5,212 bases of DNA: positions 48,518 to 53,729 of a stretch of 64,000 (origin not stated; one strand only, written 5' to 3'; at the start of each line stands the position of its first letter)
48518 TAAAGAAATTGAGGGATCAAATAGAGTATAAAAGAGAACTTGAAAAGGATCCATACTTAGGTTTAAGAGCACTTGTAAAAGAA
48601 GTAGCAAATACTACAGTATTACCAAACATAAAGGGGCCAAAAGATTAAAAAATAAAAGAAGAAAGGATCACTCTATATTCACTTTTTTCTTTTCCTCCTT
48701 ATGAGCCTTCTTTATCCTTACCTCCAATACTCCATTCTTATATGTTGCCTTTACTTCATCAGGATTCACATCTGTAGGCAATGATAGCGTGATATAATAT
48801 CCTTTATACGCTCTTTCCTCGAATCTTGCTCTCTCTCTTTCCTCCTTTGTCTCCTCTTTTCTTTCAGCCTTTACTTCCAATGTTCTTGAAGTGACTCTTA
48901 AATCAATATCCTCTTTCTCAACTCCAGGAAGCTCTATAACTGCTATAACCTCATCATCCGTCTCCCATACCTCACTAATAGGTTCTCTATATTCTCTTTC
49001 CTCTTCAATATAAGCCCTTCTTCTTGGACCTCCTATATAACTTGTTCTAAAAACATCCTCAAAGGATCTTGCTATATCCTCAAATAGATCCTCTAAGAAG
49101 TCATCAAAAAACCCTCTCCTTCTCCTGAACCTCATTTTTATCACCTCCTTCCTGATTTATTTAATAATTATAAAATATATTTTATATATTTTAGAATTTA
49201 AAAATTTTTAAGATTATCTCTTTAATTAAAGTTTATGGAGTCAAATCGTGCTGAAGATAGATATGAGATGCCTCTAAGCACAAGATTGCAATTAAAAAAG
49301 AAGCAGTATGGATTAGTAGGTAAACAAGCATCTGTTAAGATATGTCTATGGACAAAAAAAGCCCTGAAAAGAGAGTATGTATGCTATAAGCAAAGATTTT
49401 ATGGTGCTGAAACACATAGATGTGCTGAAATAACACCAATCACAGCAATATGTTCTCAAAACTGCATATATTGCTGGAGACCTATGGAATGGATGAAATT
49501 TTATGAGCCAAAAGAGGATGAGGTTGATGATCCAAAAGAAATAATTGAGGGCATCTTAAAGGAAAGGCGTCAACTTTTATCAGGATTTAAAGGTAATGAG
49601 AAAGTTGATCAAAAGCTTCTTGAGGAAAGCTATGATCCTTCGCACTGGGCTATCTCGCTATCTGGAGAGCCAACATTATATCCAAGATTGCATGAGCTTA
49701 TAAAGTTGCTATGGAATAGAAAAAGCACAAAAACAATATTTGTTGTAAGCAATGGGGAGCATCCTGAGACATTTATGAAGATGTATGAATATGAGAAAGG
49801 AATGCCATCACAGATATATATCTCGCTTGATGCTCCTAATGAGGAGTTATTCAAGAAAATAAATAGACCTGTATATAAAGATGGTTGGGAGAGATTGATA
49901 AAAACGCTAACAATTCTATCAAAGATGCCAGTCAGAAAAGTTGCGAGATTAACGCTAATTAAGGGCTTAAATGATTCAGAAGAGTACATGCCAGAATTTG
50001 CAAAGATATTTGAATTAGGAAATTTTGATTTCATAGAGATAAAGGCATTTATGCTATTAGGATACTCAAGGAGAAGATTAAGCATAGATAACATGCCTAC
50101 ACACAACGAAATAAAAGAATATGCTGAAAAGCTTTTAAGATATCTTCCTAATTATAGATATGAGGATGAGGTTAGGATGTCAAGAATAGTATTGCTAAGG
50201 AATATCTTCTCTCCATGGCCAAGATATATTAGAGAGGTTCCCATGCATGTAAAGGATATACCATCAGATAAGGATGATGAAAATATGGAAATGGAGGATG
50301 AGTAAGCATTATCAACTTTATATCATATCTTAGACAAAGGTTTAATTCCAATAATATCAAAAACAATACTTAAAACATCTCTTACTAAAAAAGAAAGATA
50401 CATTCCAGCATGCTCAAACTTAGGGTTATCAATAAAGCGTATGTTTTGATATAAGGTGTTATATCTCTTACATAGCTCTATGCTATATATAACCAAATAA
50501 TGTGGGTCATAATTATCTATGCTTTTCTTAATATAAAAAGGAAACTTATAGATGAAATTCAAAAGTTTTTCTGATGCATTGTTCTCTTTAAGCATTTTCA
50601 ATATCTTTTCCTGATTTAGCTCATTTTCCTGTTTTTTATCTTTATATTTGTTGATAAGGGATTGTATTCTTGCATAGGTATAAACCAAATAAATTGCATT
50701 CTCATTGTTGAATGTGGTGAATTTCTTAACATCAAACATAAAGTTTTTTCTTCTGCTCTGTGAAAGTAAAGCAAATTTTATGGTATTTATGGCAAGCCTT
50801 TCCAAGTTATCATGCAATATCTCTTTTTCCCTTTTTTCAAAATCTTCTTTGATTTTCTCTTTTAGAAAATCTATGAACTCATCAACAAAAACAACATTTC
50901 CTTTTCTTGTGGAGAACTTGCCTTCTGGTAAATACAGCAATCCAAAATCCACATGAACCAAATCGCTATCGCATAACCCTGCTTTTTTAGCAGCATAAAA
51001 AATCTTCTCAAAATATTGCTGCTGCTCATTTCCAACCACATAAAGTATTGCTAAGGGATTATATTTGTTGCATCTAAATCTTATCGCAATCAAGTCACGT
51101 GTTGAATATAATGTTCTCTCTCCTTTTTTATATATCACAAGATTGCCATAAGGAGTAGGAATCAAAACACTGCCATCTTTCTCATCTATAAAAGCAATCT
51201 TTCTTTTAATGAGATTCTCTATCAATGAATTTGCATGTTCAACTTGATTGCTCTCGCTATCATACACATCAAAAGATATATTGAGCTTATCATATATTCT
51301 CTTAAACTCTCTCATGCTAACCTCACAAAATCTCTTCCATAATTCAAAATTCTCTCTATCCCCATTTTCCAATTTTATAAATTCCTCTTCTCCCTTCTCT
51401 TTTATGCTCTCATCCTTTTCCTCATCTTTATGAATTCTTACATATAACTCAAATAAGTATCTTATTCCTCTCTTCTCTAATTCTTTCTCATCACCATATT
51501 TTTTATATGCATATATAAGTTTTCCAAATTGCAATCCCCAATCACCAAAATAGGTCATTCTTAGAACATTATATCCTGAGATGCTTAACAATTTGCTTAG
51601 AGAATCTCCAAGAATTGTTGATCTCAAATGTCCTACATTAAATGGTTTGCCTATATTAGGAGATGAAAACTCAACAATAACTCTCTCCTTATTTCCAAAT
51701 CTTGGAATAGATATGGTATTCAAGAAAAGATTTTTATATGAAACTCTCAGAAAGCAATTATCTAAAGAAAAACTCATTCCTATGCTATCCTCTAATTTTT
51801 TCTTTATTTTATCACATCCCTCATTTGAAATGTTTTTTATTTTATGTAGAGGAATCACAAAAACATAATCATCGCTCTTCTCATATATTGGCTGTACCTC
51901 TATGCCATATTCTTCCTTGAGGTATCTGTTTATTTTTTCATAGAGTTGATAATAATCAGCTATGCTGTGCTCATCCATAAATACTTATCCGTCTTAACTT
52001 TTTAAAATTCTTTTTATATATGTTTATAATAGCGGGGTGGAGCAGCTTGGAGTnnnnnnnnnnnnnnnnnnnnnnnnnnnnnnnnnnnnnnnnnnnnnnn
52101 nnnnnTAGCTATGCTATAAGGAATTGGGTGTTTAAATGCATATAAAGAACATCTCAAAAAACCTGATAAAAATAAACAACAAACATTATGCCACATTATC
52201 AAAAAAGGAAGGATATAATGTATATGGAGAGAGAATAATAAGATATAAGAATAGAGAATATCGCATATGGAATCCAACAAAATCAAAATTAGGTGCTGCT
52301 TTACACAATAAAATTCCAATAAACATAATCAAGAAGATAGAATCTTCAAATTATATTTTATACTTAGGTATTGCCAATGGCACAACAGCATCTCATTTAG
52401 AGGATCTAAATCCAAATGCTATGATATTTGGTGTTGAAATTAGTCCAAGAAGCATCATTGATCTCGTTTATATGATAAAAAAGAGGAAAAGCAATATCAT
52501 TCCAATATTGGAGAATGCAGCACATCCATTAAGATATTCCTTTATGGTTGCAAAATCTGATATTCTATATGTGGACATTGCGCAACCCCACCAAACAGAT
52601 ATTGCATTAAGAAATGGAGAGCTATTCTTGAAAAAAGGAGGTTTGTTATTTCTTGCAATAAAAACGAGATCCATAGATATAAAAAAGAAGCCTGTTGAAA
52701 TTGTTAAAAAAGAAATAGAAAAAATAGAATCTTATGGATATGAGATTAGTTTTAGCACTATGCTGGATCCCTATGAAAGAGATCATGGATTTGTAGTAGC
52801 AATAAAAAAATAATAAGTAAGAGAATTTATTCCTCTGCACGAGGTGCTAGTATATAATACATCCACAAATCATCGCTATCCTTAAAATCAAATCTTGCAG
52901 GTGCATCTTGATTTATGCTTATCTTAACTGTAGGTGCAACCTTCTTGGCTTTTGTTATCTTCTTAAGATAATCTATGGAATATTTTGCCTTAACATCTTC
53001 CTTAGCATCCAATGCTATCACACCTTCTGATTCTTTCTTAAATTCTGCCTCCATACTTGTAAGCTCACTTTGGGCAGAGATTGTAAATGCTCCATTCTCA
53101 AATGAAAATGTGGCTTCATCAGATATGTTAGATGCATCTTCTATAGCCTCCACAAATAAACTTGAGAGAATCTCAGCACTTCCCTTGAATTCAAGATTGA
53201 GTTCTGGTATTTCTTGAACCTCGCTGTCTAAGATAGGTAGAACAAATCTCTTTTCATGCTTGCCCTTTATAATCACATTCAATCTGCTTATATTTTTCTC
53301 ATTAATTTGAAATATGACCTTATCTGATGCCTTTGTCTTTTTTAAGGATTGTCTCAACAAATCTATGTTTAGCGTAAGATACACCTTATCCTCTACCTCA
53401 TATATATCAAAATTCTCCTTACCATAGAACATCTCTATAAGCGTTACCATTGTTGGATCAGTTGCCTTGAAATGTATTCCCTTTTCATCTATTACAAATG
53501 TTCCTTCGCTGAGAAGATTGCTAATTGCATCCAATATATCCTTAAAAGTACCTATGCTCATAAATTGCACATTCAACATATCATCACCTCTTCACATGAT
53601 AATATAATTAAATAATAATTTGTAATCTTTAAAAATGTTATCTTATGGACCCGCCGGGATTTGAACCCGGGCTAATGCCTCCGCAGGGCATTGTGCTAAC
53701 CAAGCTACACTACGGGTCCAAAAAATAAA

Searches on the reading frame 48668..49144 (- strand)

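Call 64: search_protein_families(library=pfam, max_evalue=0.00001, proteins=[window:48668-49144:-])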
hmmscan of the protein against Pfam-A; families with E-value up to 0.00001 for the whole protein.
window:48668-49144:- (158 aa): 2 families
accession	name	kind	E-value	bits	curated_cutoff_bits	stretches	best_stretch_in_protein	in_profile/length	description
PF00011.27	HSP20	-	2.4e-18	66.5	20.8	1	59-157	2-101/102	Hsp20/alpha crystallin family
PF17886.7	ArsA_HSP20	-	2.1e-06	27.6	22.5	0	63-143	1-62/63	HSP20-like domain found in ArsA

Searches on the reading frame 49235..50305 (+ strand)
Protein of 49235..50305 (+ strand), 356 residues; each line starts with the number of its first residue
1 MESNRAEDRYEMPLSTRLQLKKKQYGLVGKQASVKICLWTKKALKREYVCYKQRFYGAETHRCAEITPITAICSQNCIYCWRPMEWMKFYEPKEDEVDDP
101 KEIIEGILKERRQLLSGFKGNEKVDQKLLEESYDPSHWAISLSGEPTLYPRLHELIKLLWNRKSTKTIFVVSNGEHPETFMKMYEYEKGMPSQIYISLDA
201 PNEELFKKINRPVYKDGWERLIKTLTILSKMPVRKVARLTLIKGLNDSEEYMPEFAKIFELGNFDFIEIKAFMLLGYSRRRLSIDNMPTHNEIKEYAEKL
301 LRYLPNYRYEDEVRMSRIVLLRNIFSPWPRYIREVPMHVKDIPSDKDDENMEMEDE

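Call 36: search_protein_families(library=pfam, max_evalue=0.00001, proteins=[window:49235-50305:+])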
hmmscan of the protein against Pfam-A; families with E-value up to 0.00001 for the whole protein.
window:49235-50305:+ (356 aa): 2 families
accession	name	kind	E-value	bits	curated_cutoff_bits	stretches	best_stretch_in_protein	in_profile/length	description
PF08608.17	Wyosine_form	-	1.3e-18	67.4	22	1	262-322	2-62/63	Wyosine base formation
PF04055.27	Radical_SAM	-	8.3e-18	65.5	29.5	1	68-250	2-160/166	Radical SAM superfamily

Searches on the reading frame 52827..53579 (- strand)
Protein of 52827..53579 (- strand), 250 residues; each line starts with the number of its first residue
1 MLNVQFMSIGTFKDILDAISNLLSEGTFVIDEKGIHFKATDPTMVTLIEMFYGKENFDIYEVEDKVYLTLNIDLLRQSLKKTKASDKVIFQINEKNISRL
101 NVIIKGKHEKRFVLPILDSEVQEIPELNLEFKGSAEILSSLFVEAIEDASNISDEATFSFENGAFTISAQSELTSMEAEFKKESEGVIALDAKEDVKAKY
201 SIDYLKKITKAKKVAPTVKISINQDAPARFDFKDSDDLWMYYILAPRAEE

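Call 64: search_protein_families(library=pfam, max_evalue=0.00001, proteins=[window:52827-53579:-])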
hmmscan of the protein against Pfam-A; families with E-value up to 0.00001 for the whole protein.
window:52827-53579:- (250 aa): 3 families
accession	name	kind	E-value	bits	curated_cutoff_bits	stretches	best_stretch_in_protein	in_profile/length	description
PF02747.20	PCNA_C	-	4.2e-14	53.3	23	1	129-246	5-127/128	Proliferating cell nuclear antigen, C-terminal domain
PF00705.23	PCNA_N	-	6.3e-13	49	20.3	1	1-111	1-110/127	Proliferating cell nuclear antigen, N-terminal domain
PF02144.21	Rad1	-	1.4e-07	31.3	24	1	10-224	10-247/257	Repair protein Rad1/Rec1/Rad17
